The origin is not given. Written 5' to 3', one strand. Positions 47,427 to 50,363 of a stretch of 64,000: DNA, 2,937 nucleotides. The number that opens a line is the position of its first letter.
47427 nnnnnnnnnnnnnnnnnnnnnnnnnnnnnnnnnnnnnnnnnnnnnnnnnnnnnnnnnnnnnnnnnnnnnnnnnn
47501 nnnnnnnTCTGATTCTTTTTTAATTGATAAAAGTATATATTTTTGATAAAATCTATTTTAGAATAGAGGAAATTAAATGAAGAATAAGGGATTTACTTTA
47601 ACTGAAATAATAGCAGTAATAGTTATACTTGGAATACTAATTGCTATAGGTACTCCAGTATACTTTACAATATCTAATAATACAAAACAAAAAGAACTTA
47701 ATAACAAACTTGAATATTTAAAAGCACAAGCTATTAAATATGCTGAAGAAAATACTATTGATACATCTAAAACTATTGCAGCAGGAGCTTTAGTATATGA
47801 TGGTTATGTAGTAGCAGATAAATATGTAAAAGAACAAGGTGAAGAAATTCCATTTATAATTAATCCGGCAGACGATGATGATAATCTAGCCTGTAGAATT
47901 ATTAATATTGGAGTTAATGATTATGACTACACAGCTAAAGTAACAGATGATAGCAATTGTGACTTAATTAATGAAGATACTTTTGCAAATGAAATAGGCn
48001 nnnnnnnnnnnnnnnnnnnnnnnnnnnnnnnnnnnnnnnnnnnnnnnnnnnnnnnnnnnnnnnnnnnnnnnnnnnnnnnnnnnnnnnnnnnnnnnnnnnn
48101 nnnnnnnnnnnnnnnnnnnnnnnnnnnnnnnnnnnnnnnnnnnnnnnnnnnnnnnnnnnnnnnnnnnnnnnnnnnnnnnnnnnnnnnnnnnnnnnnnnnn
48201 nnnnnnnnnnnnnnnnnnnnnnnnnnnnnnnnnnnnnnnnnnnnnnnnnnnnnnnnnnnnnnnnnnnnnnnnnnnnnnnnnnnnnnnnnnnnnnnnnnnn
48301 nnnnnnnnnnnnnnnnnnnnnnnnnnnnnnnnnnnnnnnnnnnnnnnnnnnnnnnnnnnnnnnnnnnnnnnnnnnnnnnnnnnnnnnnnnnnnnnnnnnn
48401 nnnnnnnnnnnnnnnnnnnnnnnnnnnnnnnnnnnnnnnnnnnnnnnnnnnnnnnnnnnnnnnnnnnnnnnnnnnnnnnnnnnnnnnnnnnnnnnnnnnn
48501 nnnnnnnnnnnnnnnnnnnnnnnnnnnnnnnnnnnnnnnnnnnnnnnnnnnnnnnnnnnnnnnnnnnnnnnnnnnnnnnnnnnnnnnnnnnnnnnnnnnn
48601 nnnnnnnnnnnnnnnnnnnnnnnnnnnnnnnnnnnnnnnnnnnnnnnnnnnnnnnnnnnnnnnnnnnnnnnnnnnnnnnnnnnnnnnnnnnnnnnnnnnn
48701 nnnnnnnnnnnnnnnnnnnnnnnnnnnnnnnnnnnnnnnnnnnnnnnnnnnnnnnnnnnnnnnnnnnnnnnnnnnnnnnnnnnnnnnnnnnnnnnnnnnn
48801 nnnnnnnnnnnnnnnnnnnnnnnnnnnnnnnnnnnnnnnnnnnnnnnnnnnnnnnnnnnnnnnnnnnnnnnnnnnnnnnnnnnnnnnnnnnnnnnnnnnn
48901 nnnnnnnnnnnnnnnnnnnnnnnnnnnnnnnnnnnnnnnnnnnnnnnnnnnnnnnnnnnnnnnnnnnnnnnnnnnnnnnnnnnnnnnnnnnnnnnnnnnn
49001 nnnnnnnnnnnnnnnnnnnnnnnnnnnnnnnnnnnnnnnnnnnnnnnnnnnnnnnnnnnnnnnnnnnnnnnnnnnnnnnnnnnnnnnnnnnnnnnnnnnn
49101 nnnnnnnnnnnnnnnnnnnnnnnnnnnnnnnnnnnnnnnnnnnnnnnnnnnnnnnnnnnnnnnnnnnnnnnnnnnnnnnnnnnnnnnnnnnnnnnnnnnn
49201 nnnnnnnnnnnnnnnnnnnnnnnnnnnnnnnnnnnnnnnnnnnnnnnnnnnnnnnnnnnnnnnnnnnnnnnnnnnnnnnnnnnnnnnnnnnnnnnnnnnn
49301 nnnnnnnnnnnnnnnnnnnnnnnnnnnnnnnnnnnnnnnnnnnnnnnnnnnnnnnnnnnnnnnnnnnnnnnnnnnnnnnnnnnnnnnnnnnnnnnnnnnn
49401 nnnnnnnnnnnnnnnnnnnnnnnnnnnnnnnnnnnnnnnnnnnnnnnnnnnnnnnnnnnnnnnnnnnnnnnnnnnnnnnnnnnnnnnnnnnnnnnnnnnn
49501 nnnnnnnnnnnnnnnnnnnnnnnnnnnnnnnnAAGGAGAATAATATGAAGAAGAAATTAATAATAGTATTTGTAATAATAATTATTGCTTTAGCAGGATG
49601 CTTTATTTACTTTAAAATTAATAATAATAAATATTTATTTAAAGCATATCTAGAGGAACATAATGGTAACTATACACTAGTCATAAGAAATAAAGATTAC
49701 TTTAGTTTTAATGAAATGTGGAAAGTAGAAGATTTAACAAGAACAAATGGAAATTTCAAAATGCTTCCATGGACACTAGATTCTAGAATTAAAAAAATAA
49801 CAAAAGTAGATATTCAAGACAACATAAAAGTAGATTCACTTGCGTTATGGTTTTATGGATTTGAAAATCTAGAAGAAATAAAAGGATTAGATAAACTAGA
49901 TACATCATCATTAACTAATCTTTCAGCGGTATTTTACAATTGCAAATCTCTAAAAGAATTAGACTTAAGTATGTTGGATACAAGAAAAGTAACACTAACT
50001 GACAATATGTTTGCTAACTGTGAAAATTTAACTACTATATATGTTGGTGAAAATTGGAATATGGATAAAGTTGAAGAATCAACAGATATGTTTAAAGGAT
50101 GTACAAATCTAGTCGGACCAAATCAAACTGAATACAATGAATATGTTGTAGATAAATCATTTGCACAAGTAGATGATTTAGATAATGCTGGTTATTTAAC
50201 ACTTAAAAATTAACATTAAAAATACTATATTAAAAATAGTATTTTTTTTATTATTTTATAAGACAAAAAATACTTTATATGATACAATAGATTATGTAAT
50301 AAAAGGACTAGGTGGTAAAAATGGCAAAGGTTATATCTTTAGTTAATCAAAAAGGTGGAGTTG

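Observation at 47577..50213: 651-aa protein with a perfect type IV prepilin N-terminus and a thrombospondin-type-1-like Cys-rich tail, followed by a BspA-type LRR lipoprotein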

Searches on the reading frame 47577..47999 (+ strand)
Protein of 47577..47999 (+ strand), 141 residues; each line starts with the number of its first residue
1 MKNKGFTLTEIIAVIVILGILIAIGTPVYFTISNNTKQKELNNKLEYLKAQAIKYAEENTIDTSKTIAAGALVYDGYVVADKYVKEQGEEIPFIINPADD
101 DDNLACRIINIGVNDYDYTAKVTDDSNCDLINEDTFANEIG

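Call 91: search_solved_structures(query=A6, max_evalue=0.01, show_alignments=2)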
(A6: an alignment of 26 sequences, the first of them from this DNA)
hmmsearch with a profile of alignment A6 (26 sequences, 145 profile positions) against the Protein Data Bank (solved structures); distinct sequences matched with E-value up to 0.01: 20.
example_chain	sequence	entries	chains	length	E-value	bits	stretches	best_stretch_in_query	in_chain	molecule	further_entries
9egp_A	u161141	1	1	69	1.7e-09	40.8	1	2-60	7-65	Geopilin domain 1 protein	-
7tgg_A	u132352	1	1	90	1e-07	35.1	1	2-58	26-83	Geopilin domain 1 protein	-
8pfb_G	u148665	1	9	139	1.2e-07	34.8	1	6-94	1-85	Type IV pilin PilE1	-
8tj2_C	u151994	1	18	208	5.3e-07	32.7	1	6-58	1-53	Type IV major pilin protein PilA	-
6xxe_A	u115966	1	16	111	2e-06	30.8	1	6-49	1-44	Uncharacterized protein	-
9lab_B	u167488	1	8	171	2.2e-06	30.7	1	2-43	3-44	MSHA major pilin subunit MshA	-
8qqj_J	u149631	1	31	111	3.2e-06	30.2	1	6-49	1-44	Type IV narrow pilus major component PilA5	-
9laa_A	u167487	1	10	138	8.8e-06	28.8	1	3-33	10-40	Type IV pilin protein PilA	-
2m7g_A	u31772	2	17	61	1.1e-05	28.4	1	6-59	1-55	Geopilin domain 1 protein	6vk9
1oqw_A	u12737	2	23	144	0.00014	24.9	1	6-34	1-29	Fimbrial protein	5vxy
6gv9_A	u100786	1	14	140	0.0003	23.8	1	6-33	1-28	Prepilin peptidase-dependent protein D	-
8tum_e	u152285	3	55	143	0.00031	23.7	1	6-35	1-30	Type IV major pilin protein PilA | Pilin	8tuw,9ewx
5kua_A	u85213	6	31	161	0.00047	23.2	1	6-38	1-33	pilin | Neisseria meningitidis PilE variant SB-GATDH | Neisseria meningitidis PilE, SB-DATDH variant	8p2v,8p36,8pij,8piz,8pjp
8p3b_A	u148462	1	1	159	0.00062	22.8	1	6-38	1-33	Fimbrial protein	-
2hi2_A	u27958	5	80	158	0.00081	22.4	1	6-37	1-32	Fimbrial protein | PilA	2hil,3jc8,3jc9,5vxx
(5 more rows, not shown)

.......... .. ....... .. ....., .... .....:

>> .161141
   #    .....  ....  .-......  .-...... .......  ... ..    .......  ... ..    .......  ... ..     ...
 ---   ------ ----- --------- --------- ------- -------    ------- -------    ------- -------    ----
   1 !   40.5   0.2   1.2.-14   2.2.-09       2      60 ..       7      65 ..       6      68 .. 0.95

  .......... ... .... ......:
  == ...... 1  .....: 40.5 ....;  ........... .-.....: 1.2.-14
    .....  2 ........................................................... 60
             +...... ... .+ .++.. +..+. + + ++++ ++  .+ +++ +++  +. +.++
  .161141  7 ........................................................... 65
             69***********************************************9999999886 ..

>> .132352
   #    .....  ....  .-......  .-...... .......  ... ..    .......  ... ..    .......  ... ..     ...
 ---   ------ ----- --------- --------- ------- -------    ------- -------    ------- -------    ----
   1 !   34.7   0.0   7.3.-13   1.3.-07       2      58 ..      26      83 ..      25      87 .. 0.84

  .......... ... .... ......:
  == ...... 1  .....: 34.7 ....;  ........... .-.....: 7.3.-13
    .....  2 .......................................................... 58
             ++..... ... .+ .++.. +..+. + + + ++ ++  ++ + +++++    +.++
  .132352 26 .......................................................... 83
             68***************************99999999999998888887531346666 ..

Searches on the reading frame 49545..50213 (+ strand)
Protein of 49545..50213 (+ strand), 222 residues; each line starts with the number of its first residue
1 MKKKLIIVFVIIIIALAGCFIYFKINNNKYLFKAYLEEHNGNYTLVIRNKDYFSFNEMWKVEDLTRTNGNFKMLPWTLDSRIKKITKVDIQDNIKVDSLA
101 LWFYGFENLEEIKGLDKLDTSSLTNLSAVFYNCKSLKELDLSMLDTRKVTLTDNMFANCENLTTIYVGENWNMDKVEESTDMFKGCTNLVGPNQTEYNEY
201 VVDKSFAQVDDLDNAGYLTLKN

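Call 3: search_protein_families(library=pfam, proteins=[window:49545-50213:+], max_evalue=1)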
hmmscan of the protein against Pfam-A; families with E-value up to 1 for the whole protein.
window:49545-50213:+ (222 aa): 6 families
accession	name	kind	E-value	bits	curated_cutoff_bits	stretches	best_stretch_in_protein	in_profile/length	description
PF03382.20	DUF285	-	1.8e-13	50.8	25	1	105-193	9-92/120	Mycoplasma protein of unknown function, DUF285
PF13306.12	LRR_5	-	1.5e-07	31.8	27.7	1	85-208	13-122/127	BspA type Leucine rich repeat region (6 copies)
PF13855.12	LRR_8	-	3.3e-05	24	27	1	85-142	3-57/61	Leucine rich repeat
PF12799.13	LRR_4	-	0.00073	20.2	27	0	122-142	12-31/44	Leucine Rich repeats (2 copies)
PF23952.1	LRR_EndoS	-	0.14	12.8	27.9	1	82-147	58-95/116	Endo-beta-N-acetylglucosaminidase EndoS LRR domain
PF14055.11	NVEALA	-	0.68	10.1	27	0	2-32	1-31/62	NVEALA protein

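Call 4: search_protein_families(library=ncbifam, proteins=[window:49545-50213:+], max_evalue=1)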
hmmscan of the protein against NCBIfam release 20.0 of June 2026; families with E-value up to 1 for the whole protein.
window:49545-50213:+ (222 aa): 6 families
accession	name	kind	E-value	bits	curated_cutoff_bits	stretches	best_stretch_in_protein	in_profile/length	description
TIGR02167.2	Liste_lipo_26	repeat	2.4e-13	49.5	30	3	129-150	1-22/26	PARCEL repeat-containing surface protein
NF045896.1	Mbov_0838_LP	exception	1e-08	34.6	500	1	49-203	194-345/433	Mbov_0838 family PARCEL repeat surface lipoprotein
NF002578.0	PRK02230.1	equivalog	0.02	14.4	246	1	108-166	104-163/185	inorganic pyrophosphatase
NF041381.1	XopAC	subfamily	0.03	13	450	1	66-167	73-167/451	XopAC/AvrAC family type III secretion system effector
NF004579.0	PRK05925.1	equivalog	0.07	12.1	665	1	98-173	83-159/440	aspartate kinase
NF011343.0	PRK14760.1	equivalog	0.77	9.7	54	0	1-18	1-18/24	protein YoaJ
